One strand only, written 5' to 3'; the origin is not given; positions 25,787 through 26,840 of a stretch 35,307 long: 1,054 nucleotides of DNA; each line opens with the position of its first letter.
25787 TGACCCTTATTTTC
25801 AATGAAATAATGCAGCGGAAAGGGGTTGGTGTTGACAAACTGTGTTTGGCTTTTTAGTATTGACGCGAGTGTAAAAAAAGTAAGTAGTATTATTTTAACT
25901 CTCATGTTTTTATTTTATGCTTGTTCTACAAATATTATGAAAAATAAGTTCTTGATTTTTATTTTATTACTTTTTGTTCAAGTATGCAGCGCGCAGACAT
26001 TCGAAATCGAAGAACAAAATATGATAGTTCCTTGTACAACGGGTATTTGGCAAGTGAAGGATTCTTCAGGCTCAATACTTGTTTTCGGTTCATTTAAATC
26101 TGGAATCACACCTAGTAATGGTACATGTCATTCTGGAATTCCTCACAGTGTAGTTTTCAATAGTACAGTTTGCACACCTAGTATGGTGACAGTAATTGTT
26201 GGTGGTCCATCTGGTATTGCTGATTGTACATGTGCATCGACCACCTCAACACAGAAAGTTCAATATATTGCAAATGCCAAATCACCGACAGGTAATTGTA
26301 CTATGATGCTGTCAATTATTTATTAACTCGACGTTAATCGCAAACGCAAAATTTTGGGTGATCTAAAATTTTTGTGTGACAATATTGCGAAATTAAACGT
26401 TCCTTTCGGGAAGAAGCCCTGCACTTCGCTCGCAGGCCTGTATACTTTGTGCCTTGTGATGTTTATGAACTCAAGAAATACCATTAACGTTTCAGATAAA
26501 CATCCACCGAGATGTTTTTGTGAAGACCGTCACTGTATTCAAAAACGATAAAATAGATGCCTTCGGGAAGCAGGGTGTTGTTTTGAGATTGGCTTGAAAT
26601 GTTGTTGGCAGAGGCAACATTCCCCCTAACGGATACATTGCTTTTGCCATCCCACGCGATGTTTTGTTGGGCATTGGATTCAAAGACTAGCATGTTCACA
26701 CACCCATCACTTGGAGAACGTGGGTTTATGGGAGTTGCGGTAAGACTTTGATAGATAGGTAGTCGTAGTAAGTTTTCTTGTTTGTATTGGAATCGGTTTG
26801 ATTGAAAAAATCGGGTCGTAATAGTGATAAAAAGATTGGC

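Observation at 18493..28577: Segmental duplication scars: a relic rlmD 3' end 8.2 kb downstream of the real one, and a 1.56-kb deletion at a GTTG microhomology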

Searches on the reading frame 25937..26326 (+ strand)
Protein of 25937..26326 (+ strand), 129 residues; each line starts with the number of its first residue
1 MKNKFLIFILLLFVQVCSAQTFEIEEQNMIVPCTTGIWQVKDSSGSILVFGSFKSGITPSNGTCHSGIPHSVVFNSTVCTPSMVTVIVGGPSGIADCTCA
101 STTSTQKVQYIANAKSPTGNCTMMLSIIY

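Call 51: search_protein_families(library=pfam, proteins=[window:25937-26326:+], max_evalue=1)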
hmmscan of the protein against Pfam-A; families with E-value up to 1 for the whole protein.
window:25937-26326:+ (129 aa): 0 families

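Call 52: search_protein_families(library=ncbifam, proteins=[window:25937-26326:+], max_evalue=0.01)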
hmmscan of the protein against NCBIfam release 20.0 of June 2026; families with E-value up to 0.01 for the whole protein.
window:25937-26326:+ (129 aa): 0 families

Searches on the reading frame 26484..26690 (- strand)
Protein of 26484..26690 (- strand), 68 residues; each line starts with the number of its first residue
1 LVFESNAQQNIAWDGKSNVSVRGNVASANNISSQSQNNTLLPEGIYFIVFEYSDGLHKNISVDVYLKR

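Call 51: search_protein_families(library=pfam, proteins=[window:26484-26690:-], max_evalue=1)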
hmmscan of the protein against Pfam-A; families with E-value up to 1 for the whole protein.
window:26484-26690:- (68 aa): 1 family
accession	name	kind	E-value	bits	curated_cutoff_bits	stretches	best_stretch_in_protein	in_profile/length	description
PF13585.12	CHU_C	-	0.0016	18.9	27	1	2-58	41-78/86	CHU_C Type IX secretion signal domain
